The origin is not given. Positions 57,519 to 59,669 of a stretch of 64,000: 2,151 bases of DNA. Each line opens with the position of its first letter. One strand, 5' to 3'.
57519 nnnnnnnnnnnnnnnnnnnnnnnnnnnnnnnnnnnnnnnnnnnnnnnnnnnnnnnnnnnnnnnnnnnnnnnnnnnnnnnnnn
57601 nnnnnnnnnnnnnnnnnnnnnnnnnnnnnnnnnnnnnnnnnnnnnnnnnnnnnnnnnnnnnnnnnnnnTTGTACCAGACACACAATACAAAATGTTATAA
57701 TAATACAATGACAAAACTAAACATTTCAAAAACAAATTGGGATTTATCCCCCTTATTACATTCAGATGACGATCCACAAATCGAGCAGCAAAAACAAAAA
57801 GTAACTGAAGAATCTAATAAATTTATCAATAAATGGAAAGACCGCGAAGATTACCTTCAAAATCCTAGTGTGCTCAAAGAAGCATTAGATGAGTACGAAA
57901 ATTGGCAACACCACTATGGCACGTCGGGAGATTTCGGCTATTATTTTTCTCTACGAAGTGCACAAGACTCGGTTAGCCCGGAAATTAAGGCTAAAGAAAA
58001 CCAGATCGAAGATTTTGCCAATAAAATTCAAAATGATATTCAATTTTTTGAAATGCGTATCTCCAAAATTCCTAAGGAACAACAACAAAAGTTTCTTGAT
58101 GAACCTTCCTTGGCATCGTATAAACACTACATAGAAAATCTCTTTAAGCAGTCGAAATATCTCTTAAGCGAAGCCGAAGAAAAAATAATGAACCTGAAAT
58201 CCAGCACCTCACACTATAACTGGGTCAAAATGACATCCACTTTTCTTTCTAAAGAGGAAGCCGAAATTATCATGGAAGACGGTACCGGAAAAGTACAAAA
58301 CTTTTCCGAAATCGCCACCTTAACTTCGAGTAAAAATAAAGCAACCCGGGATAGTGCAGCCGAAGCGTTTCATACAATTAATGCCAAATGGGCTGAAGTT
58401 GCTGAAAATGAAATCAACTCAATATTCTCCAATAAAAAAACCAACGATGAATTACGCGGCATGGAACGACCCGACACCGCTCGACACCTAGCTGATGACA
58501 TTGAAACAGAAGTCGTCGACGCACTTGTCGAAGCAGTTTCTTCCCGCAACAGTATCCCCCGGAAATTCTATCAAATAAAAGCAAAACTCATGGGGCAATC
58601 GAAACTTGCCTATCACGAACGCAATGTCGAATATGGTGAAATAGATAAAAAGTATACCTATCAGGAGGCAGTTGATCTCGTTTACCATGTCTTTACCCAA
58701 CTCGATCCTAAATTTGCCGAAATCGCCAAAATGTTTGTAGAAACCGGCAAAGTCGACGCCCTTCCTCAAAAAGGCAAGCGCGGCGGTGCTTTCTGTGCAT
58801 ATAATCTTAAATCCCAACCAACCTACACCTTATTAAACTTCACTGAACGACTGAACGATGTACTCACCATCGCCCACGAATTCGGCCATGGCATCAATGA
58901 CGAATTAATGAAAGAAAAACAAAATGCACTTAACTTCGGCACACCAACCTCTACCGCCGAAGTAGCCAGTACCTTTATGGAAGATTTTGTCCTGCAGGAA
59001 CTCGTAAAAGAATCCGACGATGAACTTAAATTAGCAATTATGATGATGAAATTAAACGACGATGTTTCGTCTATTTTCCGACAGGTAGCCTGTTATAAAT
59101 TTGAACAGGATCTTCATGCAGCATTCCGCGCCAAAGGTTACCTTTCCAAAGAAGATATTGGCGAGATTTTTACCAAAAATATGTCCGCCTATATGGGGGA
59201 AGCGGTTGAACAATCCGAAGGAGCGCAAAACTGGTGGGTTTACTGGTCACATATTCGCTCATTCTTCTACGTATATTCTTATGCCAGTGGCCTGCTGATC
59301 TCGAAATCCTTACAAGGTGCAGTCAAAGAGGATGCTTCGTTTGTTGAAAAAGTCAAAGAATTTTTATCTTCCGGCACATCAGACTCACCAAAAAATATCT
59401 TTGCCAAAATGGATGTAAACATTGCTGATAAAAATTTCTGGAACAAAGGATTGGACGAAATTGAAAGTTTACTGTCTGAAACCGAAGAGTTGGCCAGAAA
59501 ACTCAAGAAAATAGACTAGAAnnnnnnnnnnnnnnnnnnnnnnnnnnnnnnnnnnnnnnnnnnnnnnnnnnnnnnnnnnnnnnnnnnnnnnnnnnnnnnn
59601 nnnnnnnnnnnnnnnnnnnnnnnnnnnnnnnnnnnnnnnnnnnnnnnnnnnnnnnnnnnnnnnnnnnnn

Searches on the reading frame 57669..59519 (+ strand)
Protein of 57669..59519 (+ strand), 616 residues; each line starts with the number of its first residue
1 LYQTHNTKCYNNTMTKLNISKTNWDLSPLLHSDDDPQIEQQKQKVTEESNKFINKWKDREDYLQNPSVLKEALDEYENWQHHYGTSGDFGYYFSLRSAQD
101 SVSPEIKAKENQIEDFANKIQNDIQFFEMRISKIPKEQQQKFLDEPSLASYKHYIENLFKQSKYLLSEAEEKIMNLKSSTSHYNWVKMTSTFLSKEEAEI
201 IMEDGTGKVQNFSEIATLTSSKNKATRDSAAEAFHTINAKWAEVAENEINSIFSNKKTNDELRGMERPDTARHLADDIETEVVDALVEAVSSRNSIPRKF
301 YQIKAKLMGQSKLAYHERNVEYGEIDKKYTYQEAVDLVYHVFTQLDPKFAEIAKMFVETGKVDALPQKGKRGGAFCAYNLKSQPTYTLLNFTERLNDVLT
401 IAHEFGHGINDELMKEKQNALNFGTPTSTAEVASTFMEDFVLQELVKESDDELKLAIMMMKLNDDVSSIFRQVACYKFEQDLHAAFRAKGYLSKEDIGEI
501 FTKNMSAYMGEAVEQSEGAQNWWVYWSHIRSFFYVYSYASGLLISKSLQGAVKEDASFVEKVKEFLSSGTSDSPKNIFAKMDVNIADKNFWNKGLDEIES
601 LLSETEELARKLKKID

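Call 24: search_protein_families(library=pfam, proteins=[window:57669-59519:+], max_evalue=0.00001)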
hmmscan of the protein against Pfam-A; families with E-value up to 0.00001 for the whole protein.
window:57669-59519:+ (616 aa): 2 families
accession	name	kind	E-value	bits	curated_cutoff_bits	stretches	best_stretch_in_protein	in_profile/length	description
PF01432.26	Peptidase_M3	-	5.2e-38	132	27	1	218-594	2-454/457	Peptidase family M3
PF08439.15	Peptidase_M3_N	-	1.2e-12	48.3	25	1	131-187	2-59/70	Oligopeptidase F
